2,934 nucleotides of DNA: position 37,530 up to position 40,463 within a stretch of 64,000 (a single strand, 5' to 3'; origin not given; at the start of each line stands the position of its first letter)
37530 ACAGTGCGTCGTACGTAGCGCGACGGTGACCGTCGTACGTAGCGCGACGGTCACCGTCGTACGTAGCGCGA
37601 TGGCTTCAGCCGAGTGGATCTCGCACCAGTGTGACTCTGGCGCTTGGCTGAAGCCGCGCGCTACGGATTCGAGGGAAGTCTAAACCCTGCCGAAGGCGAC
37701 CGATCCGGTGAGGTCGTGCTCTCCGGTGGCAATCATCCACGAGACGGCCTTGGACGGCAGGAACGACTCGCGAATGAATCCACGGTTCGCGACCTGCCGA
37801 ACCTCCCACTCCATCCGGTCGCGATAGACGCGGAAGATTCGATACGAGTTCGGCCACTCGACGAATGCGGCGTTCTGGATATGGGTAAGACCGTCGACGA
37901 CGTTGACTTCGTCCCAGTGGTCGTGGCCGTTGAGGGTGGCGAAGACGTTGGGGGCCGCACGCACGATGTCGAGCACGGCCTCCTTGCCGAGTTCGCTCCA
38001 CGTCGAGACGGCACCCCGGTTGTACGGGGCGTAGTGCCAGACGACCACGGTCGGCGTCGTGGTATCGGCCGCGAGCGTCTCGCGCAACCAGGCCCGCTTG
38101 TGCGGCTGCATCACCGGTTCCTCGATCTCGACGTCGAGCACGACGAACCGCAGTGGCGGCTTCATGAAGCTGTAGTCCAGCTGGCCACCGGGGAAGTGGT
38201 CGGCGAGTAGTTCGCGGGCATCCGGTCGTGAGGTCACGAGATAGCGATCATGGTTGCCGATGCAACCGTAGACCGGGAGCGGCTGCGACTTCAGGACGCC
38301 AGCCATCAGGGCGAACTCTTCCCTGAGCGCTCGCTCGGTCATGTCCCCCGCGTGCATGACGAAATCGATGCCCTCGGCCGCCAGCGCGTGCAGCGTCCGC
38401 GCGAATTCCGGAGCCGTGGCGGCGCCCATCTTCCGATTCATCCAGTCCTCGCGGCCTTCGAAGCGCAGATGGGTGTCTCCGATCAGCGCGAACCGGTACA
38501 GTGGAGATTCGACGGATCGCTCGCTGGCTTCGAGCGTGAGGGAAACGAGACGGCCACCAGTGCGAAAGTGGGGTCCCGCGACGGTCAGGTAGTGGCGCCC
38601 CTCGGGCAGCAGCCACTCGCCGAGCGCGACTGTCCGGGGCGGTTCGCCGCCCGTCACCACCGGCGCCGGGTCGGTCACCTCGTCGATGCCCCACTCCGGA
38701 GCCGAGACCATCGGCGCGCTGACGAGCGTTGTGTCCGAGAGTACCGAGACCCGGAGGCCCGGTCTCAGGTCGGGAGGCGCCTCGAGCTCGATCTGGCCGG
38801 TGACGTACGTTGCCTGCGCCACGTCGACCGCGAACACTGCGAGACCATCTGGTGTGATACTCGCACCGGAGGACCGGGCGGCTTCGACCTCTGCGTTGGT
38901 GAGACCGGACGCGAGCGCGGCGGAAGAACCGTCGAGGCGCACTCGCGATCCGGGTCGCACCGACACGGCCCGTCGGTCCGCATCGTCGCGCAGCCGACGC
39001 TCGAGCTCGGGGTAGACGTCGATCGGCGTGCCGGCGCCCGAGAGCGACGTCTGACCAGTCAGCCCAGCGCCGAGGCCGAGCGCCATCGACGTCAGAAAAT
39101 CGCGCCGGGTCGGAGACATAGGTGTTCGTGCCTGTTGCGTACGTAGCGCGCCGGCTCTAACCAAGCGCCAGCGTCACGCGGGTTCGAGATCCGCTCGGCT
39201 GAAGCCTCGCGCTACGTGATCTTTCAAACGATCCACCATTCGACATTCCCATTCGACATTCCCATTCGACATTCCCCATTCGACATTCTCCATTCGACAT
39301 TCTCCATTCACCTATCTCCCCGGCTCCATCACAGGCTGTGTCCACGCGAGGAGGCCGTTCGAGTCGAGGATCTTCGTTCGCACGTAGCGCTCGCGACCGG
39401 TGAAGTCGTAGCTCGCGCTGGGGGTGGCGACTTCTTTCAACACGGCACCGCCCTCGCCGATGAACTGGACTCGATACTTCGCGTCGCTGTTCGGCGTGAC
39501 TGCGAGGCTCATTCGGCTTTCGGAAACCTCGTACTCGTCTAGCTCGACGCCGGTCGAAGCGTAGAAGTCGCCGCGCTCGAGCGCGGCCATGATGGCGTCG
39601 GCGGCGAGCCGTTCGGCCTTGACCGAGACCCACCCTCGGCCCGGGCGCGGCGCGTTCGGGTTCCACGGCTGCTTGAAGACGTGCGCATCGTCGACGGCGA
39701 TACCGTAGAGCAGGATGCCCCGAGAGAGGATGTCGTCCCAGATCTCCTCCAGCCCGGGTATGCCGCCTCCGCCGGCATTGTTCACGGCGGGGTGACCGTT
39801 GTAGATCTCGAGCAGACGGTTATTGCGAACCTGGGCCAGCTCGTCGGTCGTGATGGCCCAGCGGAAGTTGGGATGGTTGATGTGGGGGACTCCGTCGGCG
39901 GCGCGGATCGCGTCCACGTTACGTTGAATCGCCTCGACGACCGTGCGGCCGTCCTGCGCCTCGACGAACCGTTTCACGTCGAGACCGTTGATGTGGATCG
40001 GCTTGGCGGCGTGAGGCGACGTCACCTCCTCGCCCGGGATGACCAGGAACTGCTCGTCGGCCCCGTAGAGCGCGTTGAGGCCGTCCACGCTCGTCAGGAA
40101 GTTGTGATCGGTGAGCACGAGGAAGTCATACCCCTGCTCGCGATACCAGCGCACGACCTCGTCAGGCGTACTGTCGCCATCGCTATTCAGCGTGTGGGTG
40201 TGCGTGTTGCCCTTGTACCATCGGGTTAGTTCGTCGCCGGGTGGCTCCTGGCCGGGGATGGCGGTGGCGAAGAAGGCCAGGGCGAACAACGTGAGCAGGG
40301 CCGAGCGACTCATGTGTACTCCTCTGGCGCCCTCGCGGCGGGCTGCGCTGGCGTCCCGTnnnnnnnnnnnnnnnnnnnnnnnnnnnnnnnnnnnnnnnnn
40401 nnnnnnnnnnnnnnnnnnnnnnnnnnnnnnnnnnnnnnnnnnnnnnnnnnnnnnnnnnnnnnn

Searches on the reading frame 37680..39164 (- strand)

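Call 30: search_protein_families(library=pfam, max_evalue=0.001, proteins=[window:37680-39164:-])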
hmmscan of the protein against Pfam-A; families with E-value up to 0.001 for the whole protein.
window:37680-39164:- (494 aa): 2 families
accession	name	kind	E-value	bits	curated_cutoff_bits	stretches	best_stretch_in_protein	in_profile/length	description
PF00149.33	Metallophos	-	8.6e-14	52.8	21.5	1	224-417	2-190/191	Calcineurin-like phosphoesterase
PF12850.12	Metallophos_2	-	1.5e-05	25.4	27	1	225-429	3-130/154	Calcineurin-like phosphoesterase superfamily domain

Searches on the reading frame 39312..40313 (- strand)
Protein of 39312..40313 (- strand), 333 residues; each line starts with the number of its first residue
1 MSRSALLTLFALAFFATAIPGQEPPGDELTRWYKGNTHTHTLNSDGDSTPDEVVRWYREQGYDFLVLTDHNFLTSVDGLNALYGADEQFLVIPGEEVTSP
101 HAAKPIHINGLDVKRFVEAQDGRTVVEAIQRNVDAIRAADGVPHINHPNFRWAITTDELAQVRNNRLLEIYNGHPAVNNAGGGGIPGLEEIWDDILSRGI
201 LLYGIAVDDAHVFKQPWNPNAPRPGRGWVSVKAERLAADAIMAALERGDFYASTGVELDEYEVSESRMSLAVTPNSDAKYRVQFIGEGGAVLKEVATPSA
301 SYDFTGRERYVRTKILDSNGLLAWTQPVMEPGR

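Call 30: search_protein_families(library=pfam, max_evalue=0.001, proteins=[window:39312-40313:-])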
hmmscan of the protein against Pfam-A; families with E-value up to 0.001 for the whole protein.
window:39312-40313:- (333 aa): 1 family
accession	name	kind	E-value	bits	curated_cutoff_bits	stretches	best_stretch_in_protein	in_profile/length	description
PF02811.25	PHP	-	0.00036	21.3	26.4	1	37-85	2-43/164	PHP domain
